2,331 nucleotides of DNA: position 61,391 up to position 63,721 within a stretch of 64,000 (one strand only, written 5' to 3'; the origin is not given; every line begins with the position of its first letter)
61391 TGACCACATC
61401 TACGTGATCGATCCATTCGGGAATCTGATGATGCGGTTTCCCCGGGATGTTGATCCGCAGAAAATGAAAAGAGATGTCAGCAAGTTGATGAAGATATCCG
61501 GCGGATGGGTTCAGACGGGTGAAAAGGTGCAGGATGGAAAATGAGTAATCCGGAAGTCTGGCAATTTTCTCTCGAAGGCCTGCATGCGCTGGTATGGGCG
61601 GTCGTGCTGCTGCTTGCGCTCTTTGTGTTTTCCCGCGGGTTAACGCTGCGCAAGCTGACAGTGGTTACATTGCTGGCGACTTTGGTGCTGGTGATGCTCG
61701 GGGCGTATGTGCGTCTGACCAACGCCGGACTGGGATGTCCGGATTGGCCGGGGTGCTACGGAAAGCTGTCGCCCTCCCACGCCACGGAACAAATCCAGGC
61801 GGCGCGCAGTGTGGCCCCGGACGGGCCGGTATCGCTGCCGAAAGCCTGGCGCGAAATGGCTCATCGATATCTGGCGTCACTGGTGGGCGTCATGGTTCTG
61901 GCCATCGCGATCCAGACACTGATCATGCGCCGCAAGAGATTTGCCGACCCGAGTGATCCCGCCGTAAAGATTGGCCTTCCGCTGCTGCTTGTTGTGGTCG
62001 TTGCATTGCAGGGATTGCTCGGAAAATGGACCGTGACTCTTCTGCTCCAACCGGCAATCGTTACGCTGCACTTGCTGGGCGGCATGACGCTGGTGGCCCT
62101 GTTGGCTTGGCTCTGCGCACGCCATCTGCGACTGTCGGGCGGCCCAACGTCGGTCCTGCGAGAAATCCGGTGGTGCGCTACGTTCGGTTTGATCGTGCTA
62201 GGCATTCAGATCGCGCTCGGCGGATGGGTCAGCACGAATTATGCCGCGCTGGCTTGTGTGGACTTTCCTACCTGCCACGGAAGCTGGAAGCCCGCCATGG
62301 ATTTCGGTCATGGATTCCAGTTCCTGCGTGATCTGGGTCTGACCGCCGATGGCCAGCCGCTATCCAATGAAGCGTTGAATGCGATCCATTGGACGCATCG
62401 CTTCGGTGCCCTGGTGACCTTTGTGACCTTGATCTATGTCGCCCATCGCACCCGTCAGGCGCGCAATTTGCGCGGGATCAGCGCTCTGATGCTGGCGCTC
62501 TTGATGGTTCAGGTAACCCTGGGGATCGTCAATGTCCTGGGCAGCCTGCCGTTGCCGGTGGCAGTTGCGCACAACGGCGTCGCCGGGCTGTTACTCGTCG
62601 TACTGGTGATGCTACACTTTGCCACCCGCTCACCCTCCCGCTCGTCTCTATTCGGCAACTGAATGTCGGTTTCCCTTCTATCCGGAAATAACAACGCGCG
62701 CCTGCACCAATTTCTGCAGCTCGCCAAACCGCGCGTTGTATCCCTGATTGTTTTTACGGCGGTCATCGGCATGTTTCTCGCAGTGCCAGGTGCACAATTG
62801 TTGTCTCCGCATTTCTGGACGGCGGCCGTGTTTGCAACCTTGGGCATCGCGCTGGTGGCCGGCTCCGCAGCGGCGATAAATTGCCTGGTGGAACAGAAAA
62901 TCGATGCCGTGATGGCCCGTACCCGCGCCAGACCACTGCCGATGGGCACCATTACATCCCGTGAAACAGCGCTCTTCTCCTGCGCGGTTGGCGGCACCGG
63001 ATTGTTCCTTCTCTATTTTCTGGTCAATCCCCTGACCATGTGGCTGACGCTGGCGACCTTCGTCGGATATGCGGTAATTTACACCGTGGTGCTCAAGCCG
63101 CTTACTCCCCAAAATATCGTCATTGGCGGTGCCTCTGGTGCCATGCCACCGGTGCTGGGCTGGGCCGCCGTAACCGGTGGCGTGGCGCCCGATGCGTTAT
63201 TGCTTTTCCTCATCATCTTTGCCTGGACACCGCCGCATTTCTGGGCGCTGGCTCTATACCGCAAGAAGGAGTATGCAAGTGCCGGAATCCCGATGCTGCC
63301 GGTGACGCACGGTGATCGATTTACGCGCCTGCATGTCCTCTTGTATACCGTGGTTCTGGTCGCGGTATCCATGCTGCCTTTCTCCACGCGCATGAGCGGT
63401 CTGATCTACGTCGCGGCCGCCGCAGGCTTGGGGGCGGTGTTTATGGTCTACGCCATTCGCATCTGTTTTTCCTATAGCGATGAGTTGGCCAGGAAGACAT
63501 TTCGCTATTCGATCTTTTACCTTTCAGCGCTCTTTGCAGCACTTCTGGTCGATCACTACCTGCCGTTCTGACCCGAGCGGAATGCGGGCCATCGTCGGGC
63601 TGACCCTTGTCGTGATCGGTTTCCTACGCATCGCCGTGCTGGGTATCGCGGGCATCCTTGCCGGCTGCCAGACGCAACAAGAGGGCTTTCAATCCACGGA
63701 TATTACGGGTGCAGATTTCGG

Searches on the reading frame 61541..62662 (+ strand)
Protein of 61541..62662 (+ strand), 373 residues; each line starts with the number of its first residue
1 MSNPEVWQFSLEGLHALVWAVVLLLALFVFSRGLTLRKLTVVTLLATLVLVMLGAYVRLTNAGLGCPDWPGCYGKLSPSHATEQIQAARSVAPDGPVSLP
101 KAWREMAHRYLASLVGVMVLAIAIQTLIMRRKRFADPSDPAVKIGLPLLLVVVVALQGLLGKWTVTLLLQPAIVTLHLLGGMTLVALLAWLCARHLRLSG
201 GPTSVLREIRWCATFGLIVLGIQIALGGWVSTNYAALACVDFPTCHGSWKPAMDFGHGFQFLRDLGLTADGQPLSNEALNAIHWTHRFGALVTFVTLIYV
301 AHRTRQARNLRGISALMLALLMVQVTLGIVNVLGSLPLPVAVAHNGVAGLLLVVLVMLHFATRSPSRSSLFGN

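Call 70: search_protein_families(library=ncbifam, proteins=[window:61541-62662:+], max_evalue=0.00001)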
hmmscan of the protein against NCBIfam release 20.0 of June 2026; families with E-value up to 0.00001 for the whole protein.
window:61541-62662:+ (373 aa): 1 family
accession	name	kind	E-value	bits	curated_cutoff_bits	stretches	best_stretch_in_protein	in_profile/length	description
NF045570.1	HemSynCtaAAlphapr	equivalog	9.6e-15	54.4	550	1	42-369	44-378/380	heme A synthase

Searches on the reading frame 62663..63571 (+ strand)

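Call 70: search_protein_families(library=ncbifam, proteins=[window:62663-63571:+], max_evalue=0.00001)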
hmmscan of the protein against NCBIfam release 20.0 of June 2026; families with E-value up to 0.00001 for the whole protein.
window:62663-63571:+ (302 aa): 14 families
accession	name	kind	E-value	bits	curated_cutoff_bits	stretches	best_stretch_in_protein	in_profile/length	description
TIGR01473.1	cyoE_ctaB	equivalog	1.1e-94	317.4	210.3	1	16-298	2-281/281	heme o synthase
NF003349.0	PRK04375.1-2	equivalog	1.4e-88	297.2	246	1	10-300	21-312/318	heme o synthase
NF003348.0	PRK04375.1-1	equivalog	2e-57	194.8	285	1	14-299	3-284/292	heme o synthase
TIGR01474.1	ubiA_proteo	equivalog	2.9e-18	66.3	275.45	1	17-295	7-278/282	4-hydroxybenzoate octaprenyltransferase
NF009524.0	PRK12886.1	equivalog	4e-14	52.7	387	1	13-299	7-285/291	prenyltransferase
NF009521.0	PRK12882.1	equivalog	1.1e-12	47.7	296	1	13-292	4-274/280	geranylgeranylglycerol-phosphate geranylgeranyltransferase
NF009523.0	PRK12884.1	equivalog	3.6e-11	42.8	269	1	20-295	10-274/279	prenyltransferase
NF009526.0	PRK12888.1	equivalog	1.8e-10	40.7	364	1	43-268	40-263/301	4-hydroxybenzoate octaprenyltransferase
TIGR01475.1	ubiA_other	subfamily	3.7e-09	36.4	180.8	1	33-299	21-281/282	UbiA-like polyprenyltransferase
NF041586.1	MqnP_DT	exception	1e-07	32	430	1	33-191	19-169/277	menaquinone biosynthesis prenyltransferase MqnP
NF041585.1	MqnP_Cj_Hp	exception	1.7e-07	31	375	1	37-294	24-276/281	menaquinone biosynthesis prenyltransferase MqnP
NF009515.0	PRK12874.1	equivalog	2.6e-07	30.3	392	1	55-295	49-284/291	4-hydroxybenzoate polyprenyltransferase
NF041584.1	MqnP_SCO4491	exception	7e-07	29.2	420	1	51-295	38-279/285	menaquinone biosynthesis prenyltransferase MqnP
NF006088.0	PRK08238.1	equivalog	1.5e-06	27.2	351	1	42-156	216-328/482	UbiA family prenyltransferase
